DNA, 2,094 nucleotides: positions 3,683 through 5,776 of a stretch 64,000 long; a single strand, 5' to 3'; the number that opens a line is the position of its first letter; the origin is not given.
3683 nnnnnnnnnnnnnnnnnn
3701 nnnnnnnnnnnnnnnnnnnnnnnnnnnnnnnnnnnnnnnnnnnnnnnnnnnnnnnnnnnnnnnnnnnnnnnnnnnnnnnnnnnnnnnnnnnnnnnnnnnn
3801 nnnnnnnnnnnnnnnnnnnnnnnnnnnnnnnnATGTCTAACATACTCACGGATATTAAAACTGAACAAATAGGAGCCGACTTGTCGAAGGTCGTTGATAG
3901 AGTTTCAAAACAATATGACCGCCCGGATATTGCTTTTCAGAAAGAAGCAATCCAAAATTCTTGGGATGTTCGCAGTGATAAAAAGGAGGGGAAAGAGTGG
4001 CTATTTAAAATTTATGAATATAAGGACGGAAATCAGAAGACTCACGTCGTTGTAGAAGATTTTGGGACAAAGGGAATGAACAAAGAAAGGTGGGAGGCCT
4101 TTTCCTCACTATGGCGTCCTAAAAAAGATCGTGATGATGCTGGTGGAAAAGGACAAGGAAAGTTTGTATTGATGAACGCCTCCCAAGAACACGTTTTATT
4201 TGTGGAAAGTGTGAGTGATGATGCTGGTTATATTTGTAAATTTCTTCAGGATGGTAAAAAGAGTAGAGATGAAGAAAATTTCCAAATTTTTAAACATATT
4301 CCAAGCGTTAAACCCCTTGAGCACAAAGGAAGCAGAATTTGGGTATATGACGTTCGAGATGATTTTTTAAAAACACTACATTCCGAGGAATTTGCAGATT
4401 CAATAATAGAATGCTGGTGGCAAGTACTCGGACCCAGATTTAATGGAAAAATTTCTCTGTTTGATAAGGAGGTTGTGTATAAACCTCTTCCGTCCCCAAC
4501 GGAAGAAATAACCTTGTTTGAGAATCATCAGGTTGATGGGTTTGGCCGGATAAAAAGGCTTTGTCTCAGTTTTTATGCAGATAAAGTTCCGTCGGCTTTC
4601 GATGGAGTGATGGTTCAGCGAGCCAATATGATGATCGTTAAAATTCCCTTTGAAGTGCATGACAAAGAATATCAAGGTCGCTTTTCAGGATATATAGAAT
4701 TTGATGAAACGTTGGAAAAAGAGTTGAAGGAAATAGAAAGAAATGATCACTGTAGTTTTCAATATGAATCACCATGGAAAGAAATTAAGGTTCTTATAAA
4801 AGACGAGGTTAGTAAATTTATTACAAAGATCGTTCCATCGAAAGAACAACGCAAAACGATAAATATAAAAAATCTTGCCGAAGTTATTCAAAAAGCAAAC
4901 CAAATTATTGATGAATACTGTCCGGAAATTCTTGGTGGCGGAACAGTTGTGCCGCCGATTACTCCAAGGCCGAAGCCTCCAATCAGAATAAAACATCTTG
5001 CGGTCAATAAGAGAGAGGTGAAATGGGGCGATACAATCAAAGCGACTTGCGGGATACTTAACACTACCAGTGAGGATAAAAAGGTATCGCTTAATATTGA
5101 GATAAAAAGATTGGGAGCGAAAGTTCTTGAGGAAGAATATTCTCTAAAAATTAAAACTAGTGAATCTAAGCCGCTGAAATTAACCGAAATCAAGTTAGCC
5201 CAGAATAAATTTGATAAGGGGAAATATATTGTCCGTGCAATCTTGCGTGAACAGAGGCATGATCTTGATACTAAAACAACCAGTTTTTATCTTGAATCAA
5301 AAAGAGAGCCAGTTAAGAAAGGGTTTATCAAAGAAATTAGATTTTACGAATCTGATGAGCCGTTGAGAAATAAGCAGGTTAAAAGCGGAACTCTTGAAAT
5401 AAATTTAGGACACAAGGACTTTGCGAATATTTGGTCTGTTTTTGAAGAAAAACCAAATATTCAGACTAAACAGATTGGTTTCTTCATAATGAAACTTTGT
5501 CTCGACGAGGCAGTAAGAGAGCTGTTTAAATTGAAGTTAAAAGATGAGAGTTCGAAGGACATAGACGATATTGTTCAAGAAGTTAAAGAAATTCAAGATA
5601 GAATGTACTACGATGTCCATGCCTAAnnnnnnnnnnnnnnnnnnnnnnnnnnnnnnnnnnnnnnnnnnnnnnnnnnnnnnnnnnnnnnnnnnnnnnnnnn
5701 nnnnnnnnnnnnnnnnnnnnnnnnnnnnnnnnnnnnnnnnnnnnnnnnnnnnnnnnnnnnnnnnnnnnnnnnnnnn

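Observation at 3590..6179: Candidate novel defence cassette: MORC-like GHKL ATPase with a coupled unknown partner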

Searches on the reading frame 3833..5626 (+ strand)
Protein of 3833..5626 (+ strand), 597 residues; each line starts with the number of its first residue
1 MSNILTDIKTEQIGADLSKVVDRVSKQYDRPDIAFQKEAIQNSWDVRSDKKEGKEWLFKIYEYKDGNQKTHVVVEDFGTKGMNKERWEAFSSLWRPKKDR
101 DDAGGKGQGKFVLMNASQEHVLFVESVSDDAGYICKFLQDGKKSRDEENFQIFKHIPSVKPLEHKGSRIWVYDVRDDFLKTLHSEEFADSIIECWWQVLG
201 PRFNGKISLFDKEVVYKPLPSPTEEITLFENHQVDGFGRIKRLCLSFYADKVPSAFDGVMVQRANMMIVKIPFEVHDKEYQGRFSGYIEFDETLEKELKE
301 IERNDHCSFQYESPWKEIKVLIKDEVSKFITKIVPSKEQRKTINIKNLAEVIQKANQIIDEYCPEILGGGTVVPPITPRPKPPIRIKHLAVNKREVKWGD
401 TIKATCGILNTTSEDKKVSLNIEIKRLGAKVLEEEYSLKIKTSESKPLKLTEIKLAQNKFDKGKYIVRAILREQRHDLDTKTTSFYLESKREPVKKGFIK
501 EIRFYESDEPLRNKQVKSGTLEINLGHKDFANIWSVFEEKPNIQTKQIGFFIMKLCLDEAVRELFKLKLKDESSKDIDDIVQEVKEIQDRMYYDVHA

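Call 3: search_protein_families(library=pfam, proteins=[window:3833-5626:+], max_evalue=1)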
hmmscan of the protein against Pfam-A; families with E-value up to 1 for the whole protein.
window:3833-5626:+ (597 aa): 3 families
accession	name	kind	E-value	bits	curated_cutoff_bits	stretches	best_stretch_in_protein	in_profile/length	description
PF16076.10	Acyltransf_C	-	0.055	13.8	26.5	1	45-80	21-57/74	Acyltransferase C-terminus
PF22295.1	DUF6967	-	0.21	11.9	27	1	447-482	13-51/65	Family of unknown function (DUF6967)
PF04574.18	DUF592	-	0.39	10.9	24.5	1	266-359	63-150/153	Protein of unknown function (DUF592)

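Call 4: search_protein_families(library=padloc, proteins=[window:3833-5626:+], max_evalue=1)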
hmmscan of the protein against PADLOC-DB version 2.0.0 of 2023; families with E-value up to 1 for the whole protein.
window:3833-5626:+ (597 aa): 0 families

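Call 5: search_protein_families(library=ncbifam, proteins=[window:3833-5626:+], max_evalue=1)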
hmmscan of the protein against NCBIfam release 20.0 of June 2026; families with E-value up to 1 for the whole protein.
window:3833-5626:+ (597 aa): 0 families

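Call 9: search_solved_structures(query=window:3833-5626:+, max_evalue=10, show_alignments=2)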
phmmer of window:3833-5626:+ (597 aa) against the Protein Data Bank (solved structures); distinct sequences matched with E-value up to 10: 1.
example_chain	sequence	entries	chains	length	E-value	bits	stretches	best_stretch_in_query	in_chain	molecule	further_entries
4rlr_A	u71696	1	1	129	1.2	11.3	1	104-161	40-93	Cytochrome c, 1 heme-binding site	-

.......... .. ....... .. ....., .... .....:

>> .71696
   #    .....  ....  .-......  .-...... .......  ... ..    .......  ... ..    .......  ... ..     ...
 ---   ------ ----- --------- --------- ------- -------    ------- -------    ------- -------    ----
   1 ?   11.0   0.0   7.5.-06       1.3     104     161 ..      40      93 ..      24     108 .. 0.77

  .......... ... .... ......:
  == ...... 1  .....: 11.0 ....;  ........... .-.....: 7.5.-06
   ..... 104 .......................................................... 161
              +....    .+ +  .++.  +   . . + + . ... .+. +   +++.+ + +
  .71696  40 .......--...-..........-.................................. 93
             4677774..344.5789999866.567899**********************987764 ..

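Call 10: find_homologous_proteins(query=window:3833-5626:+, max_evalue=0.001)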
Query window:3833-5626:+ (597 aa): 86 proteins with E <= 0.001 among 7286 candidates.
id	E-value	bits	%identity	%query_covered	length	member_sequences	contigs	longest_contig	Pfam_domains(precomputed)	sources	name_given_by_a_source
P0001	0.0e+0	1353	100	100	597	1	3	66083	-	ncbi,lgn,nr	ncbi:hypothetical protein HYS79_02215 [Patescibacteria group bacterium]|nr:hypothetical protein [Pat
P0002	0.0e+0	1241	90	100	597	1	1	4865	-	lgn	-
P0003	0.0e+0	1232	90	100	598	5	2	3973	-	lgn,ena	-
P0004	0.0e+0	1227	90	100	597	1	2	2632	-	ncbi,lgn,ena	-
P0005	0.0e+0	1224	89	100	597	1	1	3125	-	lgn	-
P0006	0.0e+0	1201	87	100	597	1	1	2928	-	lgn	-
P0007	0.0e+0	1162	83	100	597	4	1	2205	-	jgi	-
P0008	0.0e+0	1159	83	100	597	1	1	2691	-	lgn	-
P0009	0.0e+0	1158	83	100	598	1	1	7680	-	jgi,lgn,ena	-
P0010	0.0e+0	1146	82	100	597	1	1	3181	-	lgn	-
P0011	0.0e+0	1134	82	100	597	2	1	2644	-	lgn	-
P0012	0.0e+0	1118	81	100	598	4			-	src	-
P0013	0.0e+0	1082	79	100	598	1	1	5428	-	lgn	-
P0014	0.0e+0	1082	79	100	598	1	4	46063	-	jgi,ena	-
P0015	0.0e+0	1075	75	100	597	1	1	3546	-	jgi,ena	-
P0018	0.0e+0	1033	75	100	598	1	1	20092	-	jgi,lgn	-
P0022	1.8e-287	973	70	100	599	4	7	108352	-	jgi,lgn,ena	jgi:hypothetical protein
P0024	5.7e-248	843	60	99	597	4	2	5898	PF13589.13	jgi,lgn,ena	-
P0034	5.7e-229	780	57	99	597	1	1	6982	PF13589.13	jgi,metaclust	metaclust:\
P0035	6.1e-229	780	57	99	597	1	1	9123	PF13589.13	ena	-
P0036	1.2e-228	779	57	99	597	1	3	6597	PF13589.13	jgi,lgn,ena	-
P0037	2.0e-228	778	57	99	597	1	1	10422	PF13589.13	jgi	-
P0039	5.5e-228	777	56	99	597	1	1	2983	PF13589.13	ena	-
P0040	5.9e-228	777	56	99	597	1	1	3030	PF13589.13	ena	-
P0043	2.9e-224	765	56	100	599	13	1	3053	PF13589.13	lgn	-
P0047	4.2e-222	757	57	99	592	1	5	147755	-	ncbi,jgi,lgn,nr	ncbi:MAG: hypothetical protein FJ005_01940 [Chloroflexi bacterium]|nr:hypothetical protein [Chlorofl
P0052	1.8e-219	749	54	100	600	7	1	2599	PF13589.13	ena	-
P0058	1.1e-212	726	54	100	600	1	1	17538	-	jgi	-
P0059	3.0e-212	725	53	100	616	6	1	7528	PF13589.13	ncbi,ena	-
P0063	3.5e-205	702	52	100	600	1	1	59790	-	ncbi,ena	-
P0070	8.9e-190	651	49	98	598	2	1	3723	PF13589.13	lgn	-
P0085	2.6e-67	246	28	97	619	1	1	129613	-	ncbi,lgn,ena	-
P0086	6.0e-17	80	28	47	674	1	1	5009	-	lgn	-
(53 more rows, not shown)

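Call 13: search_solved_structures(query=A1, max_evalue=10, show_alignments=3)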
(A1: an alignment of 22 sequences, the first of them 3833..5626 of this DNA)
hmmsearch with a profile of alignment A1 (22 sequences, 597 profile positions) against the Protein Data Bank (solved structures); distinct sequences matched with E-value up to 10: 6.
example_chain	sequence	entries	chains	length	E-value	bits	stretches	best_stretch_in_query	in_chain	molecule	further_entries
4nkt_A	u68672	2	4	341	0.17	13.3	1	243-294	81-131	Poly(A) RNA polymerase protein cid1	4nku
4ep7_A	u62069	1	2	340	0.19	13.2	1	243-294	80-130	Poly(A) RNA polymerase protein cid1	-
4fhx_A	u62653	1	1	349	0.2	13.1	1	243-294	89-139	Poly(A) RNA polymerase protein cid1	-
4fh3_A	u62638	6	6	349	0.2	13.1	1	243-294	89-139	Poly(A) RNA polymerase protein cid1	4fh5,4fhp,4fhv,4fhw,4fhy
4e7x_A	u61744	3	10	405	0.23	12.9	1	243-294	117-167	Poly(A) RNA polymerase protein cid1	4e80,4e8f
4ud4_A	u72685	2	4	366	1.8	10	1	243-294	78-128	POLY(A) RNA POLYMERASE PROTEIN CID1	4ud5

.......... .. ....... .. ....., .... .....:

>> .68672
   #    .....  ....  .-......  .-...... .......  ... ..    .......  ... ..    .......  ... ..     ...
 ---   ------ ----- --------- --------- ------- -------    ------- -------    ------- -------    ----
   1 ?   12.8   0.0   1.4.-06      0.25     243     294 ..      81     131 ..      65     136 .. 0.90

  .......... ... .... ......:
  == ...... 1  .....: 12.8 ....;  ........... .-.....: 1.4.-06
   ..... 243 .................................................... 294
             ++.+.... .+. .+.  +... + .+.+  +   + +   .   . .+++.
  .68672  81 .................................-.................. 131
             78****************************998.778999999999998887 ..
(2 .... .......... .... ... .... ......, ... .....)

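Call 15: search_protein_families(library=pfam, alignment_id=A1, max_evalue=0.01)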
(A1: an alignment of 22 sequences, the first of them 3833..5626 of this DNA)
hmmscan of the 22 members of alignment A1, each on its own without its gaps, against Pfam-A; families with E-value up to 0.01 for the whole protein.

A. member 1, window:3833-5626:+ (597 aa): 0 families

B. families by the number of members that match (of 22 scanned): 3 families
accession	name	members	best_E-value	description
PF13589.12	HATPase_c_3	7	9.7e-07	Histidine kinase-, DNA gyrase B-, and HSP90-like ATPase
PF11614.14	FixG_C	3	0.0021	IG-like fold at C-terminal of FixG, putative oxidoreductase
PF18514.6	MDY2_C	2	0.0026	Ubiquitin-like protein MDY2, C-terminal domain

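Call 16: find_encoding_contigs(protein=P0047, flank=6000, max_places=3)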
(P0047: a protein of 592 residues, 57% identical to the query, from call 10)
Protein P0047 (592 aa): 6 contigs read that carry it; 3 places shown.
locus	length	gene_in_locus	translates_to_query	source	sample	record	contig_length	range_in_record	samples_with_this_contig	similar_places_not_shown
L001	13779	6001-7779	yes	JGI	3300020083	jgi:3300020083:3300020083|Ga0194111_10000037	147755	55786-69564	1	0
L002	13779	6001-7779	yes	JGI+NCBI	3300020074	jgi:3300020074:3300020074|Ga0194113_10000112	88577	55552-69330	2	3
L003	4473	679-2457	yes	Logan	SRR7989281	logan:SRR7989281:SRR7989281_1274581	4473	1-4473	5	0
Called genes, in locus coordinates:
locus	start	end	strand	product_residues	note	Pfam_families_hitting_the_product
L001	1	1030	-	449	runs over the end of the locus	PF00005:ABC_tran (faint), PF00071:Ras (faint), PF01926:MMR_HSR1, PF02421:FeoB_N, PF00009:GTP_EFTU, PF01926:MMR_HSR1, PF02421:FeoB_N, PF14714:KH_dom-like, +4 more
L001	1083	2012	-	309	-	PF02729:OTCace_N, PF00185:OTCace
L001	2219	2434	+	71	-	-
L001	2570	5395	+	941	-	PF02739:5_3_exonuc_N, PF01367:5_3_exonuc, PF01612:DNA_pol_A_exo1, PF22619:DNA_polI_exo1, PF00476:DNA_pol_A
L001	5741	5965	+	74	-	-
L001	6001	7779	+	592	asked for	-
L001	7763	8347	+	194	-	-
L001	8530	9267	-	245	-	-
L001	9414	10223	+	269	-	PF01149:Fapy_DNA_glyco, PF06831:H2TH, PF06827:zf-FPG_IleRS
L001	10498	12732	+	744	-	PF09134:Invasin_D3 (weak), PF02369:Big_1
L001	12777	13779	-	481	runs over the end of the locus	PF00749:tRNA-synt_1c, PF19269:Anticodon_2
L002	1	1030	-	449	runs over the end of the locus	PF00005:ABC_tran (faint), PF00071:Ras (faint), PF01926:MMR_HSR1, PF02421:FeoB_N, PF00009:GTP_EFTU, PF01926:MMR_HSR1, PF02421:FeoB_N, PF14714:KH_dom-like, +4 more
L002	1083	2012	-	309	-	PF02729:OTCace_N, PF00185:OTCace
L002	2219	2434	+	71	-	-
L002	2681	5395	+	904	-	PF02739:5_3_exonuc_N, PF01367:5_3_exonuc, PF01612:DNA_pol_A_exo1, PF22619:DNA_polI_exo1, PF00476:DNA_pol_A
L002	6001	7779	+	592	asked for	-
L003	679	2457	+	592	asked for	-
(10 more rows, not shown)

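Call 17: find_encoding_contigs(protein=P0022, flank=6000, max_places=3)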
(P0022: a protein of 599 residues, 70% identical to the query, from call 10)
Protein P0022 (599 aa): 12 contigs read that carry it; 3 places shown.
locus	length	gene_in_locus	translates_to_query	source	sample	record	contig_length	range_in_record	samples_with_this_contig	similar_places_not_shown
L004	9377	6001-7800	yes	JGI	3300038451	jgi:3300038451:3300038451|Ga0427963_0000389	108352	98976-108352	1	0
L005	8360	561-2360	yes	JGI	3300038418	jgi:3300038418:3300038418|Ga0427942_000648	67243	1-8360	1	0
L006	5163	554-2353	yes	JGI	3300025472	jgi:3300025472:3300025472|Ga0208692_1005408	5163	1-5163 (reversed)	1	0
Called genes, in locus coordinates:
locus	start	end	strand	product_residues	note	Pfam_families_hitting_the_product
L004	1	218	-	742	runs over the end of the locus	PF01751:Toprim, PF01131:Topoisom_bac, PF01396:Zn_ribbon_Top1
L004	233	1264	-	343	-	PF02481:DNA_processg_A, PF18306:LDcluster4 (weak)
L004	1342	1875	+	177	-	-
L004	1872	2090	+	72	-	-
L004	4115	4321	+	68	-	PF13560:HTH_31, PF12844:HTH_19, PF13443:HTH_26, PF01381:HTH_3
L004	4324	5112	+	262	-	PF09509:Hypoth_Ymh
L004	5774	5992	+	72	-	-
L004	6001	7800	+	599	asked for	-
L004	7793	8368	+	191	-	-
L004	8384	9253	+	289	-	-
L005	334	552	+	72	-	-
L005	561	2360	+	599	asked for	-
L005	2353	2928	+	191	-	-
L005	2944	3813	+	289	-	-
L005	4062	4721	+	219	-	-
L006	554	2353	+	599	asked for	-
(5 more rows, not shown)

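Call 18: find_encoding_contigs(protein=P0085, flank=6000, max_places=2)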
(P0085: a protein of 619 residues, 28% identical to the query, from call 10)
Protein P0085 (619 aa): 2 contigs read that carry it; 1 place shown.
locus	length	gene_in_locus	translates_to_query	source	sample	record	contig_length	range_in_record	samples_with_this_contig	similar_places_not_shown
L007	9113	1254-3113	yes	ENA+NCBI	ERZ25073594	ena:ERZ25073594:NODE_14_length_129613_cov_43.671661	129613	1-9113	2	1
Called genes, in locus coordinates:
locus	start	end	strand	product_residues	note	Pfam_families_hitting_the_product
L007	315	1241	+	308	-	-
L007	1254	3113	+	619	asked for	-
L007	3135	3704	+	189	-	-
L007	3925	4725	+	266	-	PF01555:N6_N4_Mtase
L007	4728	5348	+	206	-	-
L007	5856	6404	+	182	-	-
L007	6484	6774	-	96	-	-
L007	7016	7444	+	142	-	-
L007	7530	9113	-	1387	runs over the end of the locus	PF25794:SACS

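Call 21: find_related_loci(query=A1, collection=genome_contigs, flank=8000)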
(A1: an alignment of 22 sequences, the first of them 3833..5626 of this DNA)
Query A1 (597 aa) in genome_contigs; peptide patterns used: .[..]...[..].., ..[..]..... (x = any residue, [..] = any of these).
179 stretches matched a pattern; 2 encode a relative of the query (tblastn E <= 1e-3); 2 distinct loci.
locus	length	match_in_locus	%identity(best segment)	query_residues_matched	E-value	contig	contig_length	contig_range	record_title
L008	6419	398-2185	72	1-597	0e+0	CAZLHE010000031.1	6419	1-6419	MAG TPA_asm: uncultured Candidatus Saccharibacteria bacterium isolate binchicken_co220_46 genome assembly, contig: NODE_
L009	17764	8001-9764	57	5-596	0e+0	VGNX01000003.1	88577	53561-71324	MAG: Chloroflexi bacterium isolate M_DeepCast_200m_m2_208 M_DeepCast_200m_m2_208_Ga0194113_10000112, whole genome shotgu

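Call 22: find_related_loci(query=A1, collection=viral_contigs, flank=8000)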
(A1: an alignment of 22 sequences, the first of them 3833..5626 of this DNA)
Query A1 (597 aa) in viral_contigs; peptide patterns used: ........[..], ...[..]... (x = any residue, [..] = any of these).
108 stretches matched a pattern, but none encodes a relative of the query by tblastn (E <= 1e-3).

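Call 25: find_encoding_contigs(protein=P0014, flank=7000, max_places=2)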
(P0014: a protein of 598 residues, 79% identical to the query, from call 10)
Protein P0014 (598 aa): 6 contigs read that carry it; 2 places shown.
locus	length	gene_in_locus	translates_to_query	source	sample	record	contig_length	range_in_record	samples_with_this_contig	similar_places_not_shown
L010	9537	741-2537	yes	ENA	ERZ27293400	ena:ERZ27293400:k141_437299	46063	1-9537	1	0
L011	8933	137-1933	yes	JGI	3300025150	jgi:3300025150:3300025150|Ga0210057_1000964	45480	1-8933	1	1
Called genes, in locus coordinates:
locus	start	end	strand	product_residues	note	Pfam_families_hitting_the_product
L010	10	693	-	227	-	PF12762:DDE_Tnp_IS1595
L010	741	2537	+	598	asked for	-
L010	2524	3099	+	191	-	-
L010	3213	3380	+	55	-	-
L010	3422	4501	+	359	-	PF13310:Virulence_RhuM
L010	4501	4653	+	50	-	-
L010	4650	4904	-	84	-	-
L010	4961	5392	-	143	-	PF24839:DUF7718 (weak)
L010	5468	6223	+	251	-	PF12705:PDDEXK_1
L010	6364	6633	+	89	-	PF02604:PhdYeFM_antitox (weak)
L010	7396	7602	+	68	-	PF18929:DUF5678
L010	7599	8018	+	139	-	-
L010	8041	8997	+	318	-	PF02674:Colicin_V, PF00188:CAP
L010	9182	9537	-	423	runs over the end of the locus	PF00817:IMS, PF21704:POLH-Rev1_HhH (weak), PF21999:IMS_HHH_1, PF11799:IMS_C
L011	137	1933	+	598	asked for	-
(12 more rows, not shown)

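Call 26: find_encoding_contigs(protein=P0063, flank=7000, max_places=2)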
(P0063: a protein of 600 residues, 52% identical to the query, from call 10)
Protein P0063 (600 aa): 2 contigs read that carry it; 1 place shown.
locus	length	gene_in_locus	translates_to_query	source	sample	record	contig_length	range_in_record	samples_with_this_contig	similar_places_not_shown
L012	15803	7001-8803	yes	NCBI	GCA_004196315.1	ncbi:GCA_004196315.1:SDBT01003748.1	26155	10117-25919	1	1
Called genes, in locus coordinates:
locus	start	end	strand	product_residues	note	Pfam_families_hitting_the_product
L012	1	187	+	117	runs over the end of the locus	-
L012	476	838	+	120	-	-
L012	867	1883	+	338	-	-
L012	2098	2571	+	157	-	-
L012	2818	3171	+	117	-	-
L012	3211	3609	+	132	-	-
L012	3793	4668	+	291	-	-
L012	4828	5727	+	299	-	PF01170:UPF0020 (faint), PF01555:N6_N4_Mtase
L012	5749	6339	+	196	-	PF01844:HNH, PF14279:HNH_5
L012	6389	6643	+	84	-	PF09848:SLFN-g3_helicase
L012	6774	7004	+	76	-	-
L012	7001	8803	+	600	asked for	-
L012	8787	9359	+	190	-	-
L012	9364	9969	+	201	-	PF04471:Mrr_cat, PF10356:RRG7 (faint), PF13156:Mrr_cat_2, PF22722:NA-iREase1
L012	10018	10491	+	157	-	-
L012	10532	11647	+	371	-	PF14082:SduA_C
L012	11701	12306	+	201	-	-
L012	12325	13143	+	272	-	PF08378:NERD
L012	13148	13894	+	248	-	PF03848:TehB, PF13489:Methyltransf_23, PF13847:Methyltransf_31 (weak), PF08241:Methyltransf_11, PF13649:Methyltransf_25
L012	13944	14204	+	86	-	PF12961:DUF3850, PF04266:ASCH (weak)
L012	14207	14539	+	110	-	PF01503:PRA-PH (weak)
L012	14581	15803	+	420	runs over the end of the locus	PF00079:Serpin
